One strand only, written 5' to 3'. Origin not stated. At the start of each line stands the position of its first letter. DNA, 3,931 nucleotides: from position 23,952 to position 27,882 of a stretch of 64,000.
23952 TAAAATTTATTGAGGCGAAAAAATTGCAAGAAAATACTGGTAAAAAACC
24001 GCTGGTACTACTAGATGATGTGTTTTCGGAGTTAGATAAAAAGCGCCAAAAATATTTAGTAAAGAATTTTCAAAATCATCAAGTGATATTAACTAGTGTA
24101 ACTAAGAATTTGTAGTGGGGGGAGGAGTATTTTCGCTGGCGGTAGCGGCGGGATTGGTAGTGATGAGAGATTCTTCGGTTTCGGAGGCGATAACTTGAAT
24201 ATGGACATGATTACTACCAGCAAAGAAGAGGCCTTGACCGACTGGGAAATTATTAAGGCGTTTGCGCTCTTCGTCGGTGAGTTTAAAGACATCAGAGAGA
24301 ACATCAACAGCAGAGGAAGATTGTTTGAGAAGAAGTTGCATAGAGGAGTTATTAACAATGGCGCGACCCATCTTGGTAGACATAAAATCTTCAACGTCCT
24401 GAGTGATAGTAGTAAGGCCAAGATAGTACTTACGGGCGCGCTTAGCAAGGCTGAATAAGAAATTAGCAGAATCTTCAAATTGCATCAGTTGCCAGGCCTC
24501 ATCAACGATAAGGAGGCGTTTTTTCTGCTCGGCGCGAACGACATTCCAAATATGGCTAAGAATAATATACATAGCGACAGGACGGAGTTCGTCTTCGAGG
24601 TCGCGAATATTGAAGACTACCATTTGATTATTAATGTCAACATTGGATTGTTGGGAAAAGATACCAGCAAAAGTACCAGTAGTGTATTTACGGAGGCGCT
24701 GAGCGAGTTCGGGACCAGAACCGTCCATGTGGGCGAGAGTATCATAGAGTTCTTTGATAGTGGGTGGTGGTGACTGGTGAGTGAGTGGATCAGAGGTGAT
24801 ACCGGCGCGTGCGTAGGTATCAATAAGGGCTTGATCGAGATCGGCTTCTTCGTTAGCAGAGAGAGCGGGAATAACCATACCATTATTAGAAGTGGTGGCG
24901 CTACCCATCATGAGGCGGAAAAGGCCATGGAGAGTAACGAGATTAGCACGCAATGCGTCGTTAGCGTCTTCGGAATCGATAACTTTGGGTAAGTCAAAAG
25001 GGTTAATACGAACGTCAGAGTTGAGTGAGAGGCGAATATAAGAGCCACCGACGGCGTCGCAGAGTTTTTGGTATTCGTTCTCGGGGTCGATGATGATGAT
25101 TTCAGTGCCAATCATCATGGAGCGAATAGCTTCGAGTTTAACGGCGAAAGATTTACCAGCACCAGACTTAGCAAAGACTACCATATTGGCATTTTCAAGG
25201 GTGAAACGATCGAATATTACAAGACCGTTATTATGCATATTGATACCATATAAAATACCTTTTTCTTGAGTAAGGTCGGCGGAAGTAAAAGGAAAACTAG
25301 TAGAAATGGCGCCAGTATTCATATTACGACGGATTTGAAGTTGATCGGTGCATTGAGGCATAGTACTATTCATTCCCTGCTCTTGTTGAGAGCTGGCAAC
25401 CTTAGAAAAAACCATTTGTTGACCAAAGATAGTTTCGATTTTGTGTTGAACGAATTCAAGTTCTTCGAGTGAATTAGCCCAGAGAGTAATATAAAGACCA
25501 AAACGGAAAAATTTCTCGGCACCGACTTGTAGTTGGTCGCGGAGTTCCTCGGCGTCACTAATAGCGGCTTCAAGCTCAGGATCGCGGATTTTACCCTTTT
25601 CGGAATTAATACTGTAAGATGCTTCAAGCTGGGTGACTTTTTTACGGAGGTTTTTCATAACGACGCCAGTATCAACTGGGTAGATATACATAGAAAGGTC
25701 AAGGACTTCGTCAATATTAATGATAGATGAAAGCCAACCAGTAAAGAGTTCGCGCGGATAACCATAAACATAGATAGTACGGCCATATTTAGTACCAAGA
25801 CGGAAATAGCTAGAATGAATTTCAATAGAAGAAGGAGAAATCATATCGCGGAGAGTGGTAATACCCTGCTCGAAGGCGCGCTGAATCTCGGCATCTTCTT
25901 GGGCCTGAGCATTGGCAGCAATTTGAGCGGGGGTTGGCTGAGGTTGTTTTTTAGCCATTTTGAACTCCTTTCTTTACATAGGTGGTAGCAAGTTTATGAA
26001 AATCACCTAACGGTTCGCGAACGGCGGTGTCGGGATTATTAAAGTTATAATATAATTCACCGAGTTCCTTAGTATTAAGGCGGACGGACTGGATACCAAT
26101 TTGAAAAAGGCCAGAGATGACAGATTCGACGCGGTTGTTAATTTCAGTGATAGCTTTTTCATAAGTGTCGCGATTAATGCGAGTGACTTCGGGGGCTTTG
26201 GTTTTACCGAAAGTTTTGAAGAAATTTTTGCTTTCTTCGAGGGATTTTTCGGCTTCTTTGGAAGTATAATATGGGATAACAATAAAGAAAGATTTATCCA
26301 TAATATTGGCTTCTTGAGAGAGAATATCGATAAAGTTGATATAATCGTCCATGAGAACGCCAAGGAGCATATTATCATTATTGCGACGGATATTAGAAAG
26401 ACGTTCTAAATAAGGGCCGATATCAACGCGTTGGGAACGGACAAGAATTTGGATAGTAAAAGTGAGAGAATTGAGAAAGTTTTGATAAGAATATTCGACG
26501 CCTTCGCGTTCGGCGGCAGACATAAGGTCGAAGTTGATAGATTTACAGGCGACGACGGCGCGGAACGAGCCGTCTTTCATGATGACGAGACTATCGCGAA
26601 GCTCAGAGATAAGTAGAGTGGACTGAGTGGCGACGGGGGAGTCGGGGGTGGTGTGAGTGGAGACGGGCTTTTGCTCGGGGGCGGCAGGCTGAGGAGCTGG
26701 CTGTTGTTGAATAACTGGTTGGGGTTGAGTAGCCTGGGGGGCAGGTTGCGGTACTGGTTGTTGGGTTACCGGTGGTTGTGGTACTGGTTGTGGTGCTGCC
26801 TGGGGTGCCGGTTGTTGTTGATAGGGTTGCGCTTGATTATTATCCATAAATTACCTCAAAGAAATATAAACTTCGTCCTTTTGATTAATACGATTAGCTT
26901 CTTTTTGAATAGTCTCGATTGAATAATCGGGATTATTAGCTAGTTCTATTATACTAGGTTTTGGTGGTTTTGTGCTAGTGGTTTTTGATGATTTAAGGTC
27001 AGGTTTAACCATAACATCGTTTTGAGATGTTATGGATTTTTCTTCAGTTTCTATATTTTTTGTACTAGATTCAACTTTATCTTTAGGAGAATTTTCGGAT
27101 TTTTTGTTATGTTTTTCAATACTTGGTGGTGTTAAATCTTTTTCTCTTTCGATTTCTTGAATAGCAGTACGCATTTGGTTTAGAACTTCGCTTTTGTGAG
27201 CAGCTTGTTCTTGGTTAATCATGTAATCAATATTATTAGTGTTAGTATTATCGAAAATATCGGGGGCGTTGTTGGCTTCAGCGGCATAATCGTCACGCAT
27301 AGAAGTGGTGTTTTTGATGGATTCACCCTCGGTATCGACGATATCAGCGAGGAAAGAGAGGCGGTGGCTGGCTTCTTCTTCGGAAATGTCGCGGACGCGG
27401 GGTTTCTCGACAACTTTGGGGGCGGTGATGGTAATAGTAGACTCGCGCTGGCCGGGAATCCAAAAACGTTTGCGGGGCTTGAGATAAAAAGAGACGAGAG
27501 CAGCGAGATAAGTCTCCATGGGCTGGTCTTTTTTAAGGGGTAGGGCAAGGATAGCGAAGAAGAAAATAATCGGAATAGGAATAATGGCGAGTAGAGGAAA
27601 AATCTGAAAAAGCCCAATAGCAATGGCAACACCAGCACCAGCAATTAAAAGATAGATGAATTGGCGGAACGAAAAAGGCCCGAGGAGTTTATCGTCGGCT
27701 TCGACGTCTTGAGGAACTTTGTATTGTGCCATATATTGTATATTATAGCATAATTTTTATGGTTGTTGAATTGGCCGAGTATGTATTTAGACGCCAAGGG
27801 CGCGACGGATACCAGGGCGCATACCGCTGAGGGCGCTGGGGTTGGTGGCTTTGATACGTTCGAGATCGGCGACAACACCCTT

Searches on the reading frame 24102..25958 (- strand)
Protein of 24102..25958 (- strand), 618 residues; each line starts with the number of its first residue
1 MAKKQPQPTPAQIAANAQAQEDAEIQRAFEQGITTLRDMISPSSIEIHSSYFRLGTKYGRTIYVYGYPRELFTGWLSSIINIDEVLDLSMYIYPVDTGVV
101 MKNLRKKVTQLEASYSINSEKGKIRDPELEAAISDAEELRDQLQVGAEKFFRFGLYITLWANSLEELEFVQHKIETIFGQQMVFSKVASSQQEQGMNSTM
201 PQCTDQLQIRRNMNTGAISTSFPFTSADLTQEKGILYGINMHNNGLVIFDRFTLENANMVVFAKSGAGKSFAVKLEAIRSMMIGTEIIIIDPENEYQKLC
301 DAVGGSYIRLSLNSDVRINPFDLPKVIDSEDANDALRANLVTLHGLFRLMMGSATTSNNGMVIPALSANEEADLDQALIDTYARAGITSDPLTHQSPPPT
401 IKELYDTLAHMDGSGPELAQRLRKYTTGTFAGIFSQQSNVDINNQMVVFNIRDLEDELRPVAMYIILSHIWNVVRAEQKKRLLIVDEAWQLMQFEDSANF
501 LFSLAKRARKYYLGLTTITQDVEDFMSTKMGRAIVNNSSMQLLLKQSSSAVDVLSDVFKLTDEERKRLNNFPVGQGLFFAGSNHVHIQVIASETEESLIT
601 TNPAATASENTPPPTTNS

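Call 92: search_protein_families(library=pfam, proteins=[window:24102-25958:-], max_evalue=0.001)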
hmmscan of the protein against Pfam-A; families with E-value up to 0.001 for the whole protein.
window:24102-25958:- (618 aa): 3 families
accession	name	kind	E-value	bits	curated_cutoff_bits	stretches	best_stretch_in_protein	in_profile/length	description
PF19044.6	P-loop_TraG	-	9.8e-31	107.2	25.8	2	425-567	192-341/413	TraG P-loop domain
PF12846.13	AAA_10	-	4.3e-11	42.9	27.5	2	456-589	215-353/362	AAA-like domain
PF01935.23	DUF87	-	3.8e-07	30.9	23.2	1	260-323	27-92/220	Helicase HerA, central domain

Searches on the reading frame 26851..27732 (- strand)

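Call 44: search_protein_families(library=pfam, proteins=[window:26851-27732:-], max_evalue=0.001)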
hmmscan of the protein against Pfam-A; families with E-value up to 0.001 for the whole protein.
window:26851-27732:- (293 aa): 1 family
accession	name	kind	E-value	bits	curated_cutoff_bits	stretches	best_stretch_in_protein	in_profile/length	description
PF12666.12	PrgI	-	1.3e-12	48.5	27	1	5-90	1-90/91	PrgI family protein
